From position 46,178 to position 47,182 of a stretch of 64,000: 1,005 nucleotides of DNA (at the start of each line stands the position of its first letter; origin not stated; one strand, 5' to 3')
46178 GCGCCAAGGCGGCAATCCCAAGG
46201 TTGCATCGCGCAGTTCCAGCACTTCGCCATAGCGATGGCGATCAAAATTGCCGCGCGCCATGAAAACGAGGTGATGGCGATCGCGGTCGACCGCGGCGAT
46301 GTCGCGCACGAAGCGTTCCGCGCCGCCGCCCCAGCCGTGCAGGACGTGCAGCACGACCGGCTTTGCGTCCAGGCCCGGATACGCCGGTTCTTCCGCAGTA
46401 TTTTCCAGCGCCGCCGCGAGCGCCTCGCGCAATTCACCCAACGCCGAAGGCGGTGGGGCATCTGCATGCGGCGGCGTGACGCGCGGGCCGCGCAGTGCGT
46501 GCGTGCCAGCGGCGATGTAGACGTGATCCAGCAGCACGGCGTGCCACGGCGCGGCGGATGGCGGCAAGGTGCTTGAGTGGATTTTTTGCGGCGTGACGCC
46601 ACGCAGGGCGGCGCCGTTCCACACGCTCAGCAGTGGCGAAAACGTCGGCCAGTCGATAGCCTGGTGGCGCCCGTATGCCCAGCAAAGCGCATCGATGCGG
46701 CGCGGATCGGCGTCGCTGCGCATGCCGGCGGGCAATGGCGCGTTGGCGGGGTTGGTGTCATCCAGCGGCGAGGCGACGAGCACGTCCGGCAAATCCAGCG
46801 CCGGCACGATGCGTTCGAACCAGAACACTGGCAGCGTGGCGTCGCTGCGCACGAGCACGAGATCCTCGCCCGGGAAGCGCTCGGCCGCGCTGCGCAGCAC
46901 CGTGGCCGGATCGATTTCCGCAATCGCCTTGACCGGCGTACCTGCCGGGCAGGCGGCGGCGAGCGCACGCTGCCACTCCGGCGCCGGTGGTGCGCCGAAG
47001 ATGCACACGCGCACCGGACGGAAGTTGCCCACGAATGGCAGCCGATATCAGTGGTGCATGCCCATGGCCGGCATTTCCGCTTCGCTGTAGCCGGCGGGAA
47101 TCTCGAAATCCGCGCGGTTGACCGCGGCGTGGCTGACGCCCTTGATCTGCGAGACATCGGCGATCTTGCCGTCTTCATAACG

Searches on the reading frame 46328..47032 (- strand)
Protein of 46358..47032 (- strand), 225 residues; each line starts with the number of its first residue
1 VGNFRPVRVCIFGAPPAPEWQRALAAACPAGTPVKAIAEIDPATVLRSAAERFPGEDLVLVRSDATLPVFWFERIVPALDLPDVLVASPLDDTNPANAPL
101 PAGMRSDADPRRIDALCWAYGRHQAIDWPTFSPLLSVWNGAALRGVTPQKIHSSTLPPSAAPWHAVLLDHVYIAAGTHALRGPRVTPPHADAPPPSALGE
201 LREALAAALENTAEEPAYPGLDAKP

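Call 50: search_protein_families(library=pfam, proteins=[window:46358-47032:-], max_evalue=1)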
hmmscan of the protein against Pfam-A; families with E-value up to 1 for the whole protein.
seq(225 aa): 0 families

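Call 68: search_solved_structures(query=A2, max_evalue=10)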
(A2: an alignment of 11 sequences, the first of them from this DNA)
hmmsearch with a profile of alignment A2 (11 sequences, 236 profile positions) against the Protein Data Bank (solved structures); distinct sequences matched with E-value up to 10: 10.
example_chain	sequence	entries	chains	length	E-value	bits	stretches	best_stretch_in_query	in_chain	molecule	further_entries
8ftn_A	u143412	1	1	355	0.085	15.9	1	109-155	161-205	Bifunctional UDP-4-amino-4-deoxy-L-arabinose formyltransferase/UDP-glucuronic acid oxidase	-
9v5h_G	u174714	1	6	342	0.31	14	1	109-155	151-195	Bifunctional polymyxin resistance protein ArnA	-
2bll_A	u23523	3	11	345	0.32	14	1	109-155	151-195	PROTEIN YFBG | UDP-4-amino-4-deoxy-L-arabinose formyltransferase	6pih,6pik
1z7b_A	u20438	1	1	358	0.33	14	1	109-155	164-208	protein ArnA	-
1z75_A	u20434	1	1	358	0.33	14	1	109-155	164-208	protein ArnA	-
1z73_A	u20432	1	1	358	0.33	14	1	109-155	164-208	protein ArnA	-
1u9j_A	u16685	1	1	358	0.33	14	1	109-155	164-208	Hypothetical protein yfbG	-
1z74_A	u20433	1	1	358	0.33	14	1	109-155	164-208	protein ArnA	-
1z7e_A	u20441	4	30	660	0.68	12.9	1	109-155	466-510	protein ArnA | Bifunctional polymyxin resistance protein ArnA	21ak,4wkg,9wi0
5xy3_I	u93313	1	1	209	0.74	12.8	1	33-75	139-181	Ribosomal protein, putative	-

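Call 71: predict_structure(alignment_id=A2)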
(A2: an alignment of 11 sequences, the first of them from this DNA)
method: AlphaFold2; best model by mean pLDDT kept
length: 235 residues; sequences in the alignment: 11
mean_pLDDT: 84.7   pTM: 0.83
mean pLDDT of the five models: 84.7, 83.8, 83.0, 79.3, 54.5
residues with pLDDT >= 90: 119; 70-90: 88; 50-70: 14; < 50: 14
segments of 3 or more residues with pLDDT < 50: 227-229, 231-235
pLDDT, mean of each block of 10 residues (from residue 1): 75 93 91 88 91 94 92 93 95 89 88 90 91 95 82 81 91 84 87 84 89 56 49 45
secondary structure, 60 per line:
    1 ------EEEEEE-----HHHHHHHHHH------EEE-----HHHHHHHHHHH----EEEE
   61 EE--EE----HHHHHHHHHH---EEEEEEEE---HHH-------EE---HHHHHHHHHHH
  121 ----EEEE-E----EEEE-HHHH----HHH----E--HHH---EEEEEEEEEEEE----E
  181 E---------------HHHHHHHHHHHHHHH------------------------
elements in order: E7-12 H18-27 E34-36 H42-52 E57-62 H71-80 E84-91 H110-120 E125-128 E135-138 H140-143 E164-175 H197-211

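Call 73: fold_search(model_id=the predicted structure, library=pdb)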
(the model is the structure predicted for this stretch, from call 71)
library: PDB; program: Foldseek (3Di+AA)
matches with E <= 10: 844; with E <= 0.001: 17
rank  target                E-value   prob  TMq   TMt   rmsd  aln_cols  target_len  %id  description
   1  1xhb_A                9.2e-05  1.00  0.50  0.29   7.6       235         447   11  The Crystal Structure of UDP-GalNAc: polypeptide alpha-N-acetylgalactosaminyltransferase-T1 (released 2004-10-26)
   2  5ggf_A                1.4e-04  1.00  0.39  0.21  10.8       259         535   12  Crystal structure of human protein O-mannose beta-1,2-N-acetylglucosaminyltransferase form II (released 2016-08-10)
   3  1fo8                  2.0e-04  1.00  0.41  0.31   7.5       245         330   11  CRYSTAL STRUCTURE OF N-ACETYLGLUCOSAMINYLTRANSFERASE I (released 2001-04-25)
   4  8v9q_A                2.5e-04  1.00  0.48  0.25  10.2       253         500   10  Crystal structure of mGalNAc-T1 in complex with the mucin glycopeptide Muc5AC-13, Mn2+, and UDP. (released 2024-03-13)
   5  6e7i_A                2.7e-04  1.00  0.41  0.22  14.2       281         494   10  Human ppGalNAcT2 I253A/L310A Mutant with EA2 and UDP (released 2020-01-29)
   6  8b68_B                3.9e-04  0.95  0.35  0.30  12.5       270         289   15  Crystal structure of UDP-glucose pyrophosphorylase from Thermocrispum agreste DSM 44070 in complex with UDP-glucose (released 2024-01-10)
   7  5ej1_A                4.2e-04  1.00  0.44  0.17   7.4       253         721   14  Pre-translocation state of bacterial cellulose synthase (released 2016-03-30)
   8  8b31_B                5.1e-04  0.94  0.35  0.29  12.5       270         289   15  Crystal structure of UDP-glucose pyrophosphorylase from Thermocrispum agreste DSM 44070 (released 2023-12-27)
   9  9omk_B                5.7e-04  0.98  0.34  0.32  10.1       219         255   12  WrtF fucosyltransferase - trisaccharide acceptor (released 2025-10-29)
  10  9omh_C                6.9e-04  0.99  0.41  0.37  12.6       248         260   12  WrtF fucosyltransferase - Apo (released 2025-10-29)
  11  6h0b_A                7.4e-04  1.00  0.43  0.22   8.7       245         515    9  Crystal structure of the human GalNAc-T4 in complex with UDP, manganese and the diglycopeptide 6. (released 2018-10-10)
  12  8b31_A                7.4e-04  0.92  0.35  0.30  12.4       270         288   13  Crystal structure of UDP-glucose pyrophosphorylase from Thermocrispum agreste DSM 44070 (released 2023-12-27)
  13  5fv9_B                8.4e-04  1.00  0.49  0.27   6.9       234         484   11  Crystal structure of GalNAc-T2 in complex with compound 16d (released 2016-03-09)
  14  6nqt_C                8.9e-04  1.00  0.48  0.25  10.0       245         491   10  GalNac-T2 soaked with UDP-sugar (released 2020-01-29)
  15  1fo9                  8.9e-04  0.99  0.42  0.32   7.5       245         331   12  CRYSTAL STRUCTURE OF N-ACETYLGLUCOSAMINYLTRANSFERASE I (released 2001-04-25)
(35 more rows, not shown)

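Call 74: search_protein_representatives(alignment_id=A2)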
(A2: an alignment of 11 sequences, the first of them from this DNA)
Query: 11 sequences, 236 profile positions. Proteins with E-value up to 0.001 (for the whole library): 131; up to 1e-10: 57; up to 1e-30: 15. The best 131 are listed.
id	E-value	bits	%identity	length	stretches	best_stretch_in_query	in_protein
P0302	2.1e-100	351.7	-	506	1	4-236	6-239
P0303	2.6e-84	299.1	-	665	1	4-236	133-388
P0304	1.3e-83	296.8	-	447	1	4-236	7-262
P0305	3.6e-83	295.4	-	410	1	4-236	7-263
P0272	1.0e-81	290.6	-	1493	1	2-236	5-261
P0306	2.1e-61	224.1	-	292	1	3-236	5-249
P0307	1.6e-59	218.0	-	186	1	16-200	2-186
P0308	1.2e-53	198.7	-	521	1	32-221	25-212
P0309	4.8e-53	196.8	-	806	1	5-236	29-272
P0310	6.9e-50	186.4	-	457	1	5-236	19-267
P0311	2.3e-48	181.4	-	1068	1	4-236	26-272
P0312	3.6e-47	177.5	-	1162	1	6-236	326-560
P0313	1.2e-46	175.8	-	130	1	7-144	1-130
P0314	4.6e-37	144.5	-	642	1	6-236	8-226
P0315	8.4e-32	127.2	-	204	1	4-155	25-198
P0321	1.5e-25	106.8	-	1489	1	18-236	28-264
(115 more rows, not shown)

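Call 75: find_encoding_contigs(protein=P0321, flank=8000, max_places=2)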
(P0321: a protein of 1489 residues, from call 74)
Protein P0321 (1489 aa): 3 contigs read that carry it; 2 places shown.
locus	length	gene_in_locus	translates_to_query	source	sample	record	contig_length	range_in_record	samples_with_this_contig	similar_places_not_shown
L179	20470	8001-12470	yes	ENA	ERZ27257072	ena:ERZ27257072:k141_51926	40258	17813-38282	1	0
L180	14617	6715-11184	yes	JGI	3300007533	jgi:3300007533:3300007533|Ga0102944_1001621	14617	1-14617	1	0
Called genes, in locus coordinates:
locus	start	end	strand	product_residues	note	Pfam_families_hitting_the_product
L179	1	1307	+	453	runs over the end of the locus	PF03448:MgtE_N, PF00571:CBS (weak), PF01769:MgtE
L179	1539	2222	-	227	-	PF00814:TsaD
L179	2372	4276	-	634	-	PF00270:DEAD (weak), PF13307:Helicase_C_2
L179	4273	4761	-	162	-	PF13428:TPR_14 (weak), PF13431:TPR_17 (faint), PF13432:TPR_16 (weak), PF14559:TPR_19 (weak)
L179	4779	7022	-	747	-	PF14814:UB2H, PF00912:Transgly, PF00905:Transpeptidase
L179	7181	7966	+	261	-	PF14371:DUF4412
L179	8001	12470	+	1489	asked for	PF00534:Glycos_transf_1, PF13692:Glyco_trans_1_4, PF00535:Glycos_transf_2, PF10111:Glyco_tranf_2_2, PF13641:Glyco_tranf_2_3, PF00534:Glycos_transf_1 (weak), PF13524:Glyco_trans_1_2 (weak), PF13692:Glyco_trans_1_4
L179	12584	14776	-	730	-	PF13328:HD_4, PF04607:RelA_SpoT, PF02824:TGS, PF19296:RelA_AH, PF28438:RelA_RIS, PF01842:ACT (weak), PF13291:ACT_4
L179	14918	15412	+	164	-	-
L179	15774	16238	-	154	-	PF04608:PgpA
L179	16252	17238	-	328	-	PF00586:AIRS, PF02769:AIRS_C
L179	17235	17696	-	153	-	PF01029:NusB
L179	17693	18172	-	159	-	PF00885:DMRL_synthase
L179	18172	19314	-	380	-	PF00926:DHBP_synthase, PF00925:GTP_cyclohydro2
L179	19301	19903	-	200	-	PF00677:Lum_binding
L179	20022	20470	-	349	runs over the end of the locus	PF00383:dCMP_cyt_deam_1, PF01872:RibD_C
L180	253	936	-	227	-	PF00814:TsaD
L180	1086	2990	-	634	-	PF00270:DEAD (weak), PF13307:Helicase_C_2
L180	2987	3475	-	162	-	PF13428:TPR_14 (weak), PF13431:TPR_17 (faint), PF13432:TPR_16 (weak), PF14559:TPR_19 (weak)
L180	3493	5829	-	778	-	PF14814:UB2H, PF00912:Transgly, PF00905:Transpeptidase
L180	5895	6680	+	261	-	PF14371:DUF4412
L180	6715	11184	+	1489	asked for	PF00534:Glycos_transf_1, PF13692:Glyco_trans_1_4, PF00535:Glycos_transf_2, PF10111:Glyco_tranf_2_2, PF13641:Glyco_tranf_2_3, PF00534:Glycos_transf_1 (weak), PF13524:Glyco_trans_1_2 (weak), PF13692:Glyco_trans_1_4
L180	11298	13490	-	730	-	PF13328:HD_4, PF04607:RelA_SpoT, PF02824:TGS, PF19296:RelA_AH, PF28438:RelA_RIS, PF01842:ACT (weak), PF13291:ACT_4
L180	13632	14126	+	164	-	-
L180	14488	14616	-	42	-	?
